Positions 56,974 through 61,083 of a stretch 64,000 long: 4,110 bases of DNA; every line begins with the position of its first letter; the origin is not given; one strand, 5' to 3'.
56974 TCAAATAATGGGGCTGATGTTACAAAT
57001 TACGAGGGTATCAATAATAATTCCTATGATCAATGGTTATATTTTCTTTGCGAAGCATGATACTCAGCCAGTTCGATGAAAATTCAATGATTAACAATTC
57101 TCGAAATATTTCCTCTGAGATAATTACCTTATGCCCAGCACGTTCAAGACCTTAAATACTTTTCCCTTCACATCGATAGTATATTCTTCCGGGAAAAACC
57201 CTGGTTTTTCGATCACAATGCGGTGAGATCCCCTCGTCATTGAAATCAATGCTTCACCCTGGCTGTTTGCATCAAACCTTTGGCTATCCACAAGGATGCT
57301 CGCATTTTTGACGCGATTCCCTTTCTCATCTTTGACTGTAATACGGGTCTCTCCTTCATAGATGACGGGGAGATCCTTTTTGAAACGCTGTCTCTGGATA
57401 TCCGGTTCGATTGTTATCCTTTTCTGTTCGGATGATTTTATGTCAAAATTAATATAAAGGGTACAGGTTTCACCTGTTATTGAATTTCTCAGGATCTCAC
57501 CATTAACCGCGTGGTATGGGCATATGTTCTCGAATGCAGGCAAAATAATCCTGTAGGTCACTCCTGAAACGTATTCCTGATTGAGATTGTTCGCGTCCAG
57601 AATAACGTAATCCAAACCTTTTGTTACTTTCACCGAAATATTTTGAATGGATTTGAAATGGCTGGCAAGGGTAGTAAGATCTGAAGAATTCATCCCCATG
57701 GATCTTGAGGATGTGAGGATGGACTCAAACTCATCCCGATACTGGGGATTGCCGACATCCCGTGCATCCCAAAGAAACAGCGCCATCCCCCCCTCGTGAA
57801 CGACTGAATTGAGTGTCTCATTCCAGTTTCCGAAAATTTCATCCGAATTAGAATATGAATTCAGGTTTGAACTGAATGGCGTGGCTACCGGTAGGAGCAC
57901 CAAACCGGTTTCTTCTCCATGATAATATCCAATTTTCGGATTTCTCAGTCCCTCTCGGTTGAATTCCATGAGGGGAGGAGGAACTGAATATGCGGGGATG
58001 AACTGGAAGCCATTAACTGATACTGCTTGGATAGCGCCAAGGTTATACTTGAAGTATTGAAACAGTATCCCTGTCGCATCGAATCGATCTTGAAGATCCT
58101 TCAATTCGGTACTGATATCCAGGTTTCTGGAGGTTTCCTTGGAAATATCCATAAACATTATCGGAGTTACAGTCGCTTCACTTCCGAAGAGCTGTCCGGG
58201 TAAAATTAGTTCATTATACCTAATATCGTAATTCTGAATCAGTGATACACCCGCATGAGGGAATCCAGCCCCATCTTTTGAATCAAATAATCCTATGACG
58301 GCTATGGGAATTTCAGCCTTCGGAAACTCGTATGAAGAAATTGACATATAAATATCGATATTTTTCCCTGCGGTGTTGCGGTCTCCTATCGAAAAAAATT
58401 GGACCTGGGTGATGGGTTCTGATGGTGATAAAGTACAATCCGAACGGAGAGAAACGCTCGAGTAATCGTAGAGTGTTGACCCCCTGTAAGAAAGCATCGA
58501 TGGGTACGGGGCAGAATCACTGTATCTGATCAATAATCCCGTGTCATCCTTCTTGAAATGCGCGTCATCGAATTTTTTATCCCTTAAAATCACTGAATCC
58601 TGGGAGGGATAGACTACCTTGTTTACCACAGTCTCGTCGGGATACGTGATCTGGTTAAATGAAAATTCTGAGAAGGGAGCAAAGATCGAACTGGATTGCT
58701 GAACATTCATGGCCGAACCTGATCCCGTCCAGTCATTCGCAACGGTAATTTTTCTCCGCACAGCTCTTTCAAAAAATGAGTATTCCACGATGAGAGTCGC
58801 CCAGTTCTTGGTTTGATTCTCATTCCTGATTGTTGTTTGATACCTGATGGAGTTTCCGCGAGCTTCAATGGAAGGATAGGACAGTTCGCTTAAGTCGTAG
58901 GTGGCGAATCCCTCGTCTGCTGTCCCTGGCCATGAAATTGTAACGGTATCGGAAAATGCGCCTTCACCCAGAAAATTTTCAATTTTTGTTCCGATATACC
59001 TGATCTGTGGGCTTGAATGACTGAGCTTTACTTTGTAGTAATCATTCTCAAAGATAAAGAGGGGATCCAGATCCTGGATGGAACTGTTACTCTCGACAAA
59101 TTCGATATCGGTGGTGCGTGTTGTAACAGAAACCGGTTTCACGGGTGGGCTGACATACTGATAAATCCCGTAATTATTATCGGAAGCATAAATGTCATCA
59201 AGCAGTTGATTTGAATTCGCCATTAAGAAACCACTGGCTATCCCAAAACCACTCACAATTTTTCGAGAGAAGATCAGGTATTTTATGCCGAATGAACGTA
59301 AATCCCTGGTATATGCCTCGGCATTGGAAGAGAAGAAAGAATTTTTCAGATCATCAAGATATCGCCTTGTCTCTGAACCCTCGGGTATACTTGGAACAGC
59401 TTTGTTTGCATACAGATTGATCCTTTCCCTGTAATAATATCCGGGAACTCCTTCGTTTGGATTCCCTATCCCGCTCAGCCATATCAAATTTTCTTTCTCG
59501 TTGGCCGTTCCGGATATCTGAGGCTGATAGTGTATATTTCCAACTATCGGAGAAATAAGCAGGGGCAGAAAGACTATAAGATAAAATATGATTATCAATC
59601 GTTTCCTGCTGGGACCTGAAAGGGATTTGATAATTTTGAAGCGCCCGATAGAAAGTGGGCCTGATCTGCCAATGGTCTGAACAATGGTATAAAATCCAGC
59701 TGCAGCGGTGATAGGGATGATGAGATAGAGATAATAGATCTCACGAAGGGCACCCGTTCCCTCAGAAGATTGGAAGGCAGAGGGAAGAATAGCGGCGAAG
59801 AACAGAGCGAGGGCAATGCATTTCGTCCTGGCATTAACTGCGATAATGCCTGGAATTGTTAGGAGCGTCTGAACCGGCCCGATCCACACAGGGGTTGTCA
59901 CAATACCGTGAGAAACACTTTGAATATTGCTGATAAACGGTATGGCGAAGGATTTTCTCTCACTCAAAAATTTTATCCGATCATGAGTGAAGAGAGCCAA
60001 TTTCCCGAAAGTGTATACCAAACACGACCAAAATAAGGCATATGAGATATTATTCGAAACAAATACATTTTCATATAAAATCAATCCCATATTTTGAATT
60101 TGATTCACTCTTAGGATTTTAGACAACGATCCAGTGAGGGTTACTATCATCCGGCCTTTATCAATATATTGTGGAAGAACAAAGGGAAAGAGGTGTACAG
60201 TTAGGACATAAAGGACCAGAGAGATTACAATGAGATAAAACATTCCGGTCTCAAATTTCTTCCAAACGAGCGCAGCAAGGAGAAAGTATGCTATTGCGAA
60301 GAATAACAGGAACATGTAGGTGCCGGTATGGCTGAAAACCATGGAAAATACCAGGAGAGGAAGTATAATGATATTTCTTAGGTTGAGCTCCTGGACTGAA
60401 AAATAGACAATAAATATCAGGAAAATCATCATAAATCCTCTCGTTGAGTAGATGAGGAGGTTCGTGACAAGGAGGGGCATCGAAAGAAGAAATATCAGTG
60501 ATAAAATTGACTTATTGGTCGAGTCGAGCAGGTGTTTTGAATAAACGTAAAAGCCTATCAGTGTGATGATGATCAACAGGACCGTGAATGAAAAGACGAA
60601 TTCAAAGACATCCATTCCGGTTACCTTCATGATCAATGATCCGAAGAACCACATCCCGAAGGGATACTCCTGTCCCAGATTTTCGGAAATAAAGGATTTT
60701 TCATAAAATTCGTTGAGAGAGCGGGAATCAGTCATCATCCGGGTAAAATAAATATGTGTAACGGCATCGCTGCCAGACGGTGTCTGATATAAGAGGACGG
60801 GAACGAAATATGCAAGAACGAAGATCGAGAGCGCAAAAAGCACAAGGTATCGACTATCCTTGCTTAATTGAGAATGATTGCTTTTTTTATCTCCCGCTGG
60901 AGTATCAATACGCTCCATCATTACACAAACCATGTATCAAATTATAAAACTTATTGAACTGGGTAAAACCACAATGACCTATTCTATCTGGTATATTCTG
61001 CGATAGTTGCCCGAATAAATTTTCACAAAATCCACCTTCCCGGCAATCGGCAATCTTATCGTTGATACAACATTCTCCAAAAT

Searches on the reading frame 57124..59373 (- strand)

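Call 49: search_protein_families(library=pfam, proteins=[window:57124-59373:-], max_evalue=5)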
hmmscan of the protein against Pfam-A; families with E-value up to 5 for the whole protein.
window:57124-59373:- (749 aa): 1 family
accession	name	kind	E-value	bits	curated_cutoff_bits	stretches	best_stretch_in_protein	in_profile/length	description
PF13620.12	CarboxypepD_reg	-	0.00022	22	32.3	1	679-738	5-72/82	Carboxypeptidase regulatory-like domain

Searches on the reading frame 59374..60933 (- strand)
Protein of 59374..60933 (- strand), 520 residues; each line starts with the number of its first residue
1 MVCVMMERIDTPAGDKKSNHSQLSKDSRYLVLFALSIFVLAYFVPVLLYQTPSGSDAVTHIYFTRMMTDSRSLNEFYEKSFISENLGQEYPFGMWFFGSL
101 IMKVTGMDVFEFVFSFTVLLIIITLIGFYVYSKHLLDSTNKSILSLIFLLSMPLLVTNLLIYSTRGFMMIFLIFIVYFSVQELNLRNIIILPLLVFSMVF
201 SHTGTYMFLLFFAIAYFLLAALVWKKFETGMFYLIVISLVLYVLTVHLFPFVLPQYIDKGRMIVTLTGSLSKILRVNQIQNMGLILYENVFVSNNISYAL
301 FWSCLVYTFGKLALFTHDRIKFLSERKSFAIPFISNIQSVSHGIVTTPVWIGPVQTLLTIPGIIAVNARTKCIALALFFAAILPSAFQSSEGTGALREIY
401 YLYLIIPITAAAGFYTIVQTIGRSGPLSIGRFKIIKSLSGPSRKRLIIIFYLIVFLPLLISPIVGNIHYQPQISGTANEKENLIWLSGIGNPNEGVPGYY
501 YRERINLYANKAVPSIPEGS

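Call 49: search_protein_families(library=pfam, proteins=[window:59374-60933:-], max_evalue=5)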
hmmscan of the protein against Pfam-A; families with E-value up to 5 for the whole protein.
window:59374-60933:- (520 aa): 1 family
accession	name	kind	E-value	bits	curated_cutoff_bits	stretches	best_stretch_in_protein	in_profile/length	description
PF13231.12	PMT_2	-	0.0011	19.6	26.1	1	92-248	4-158/160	Dolichyl-phosphate-mannose-protein mannosyltransferase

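Call 82: search_solved_structures(query=A7, max_evalue=10)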
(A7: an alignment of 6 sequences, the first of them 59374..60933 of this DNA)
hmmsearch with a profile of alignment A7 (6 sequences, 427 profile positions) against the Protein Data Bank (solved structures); distinct sequences matched with E-value up to 10: 0.
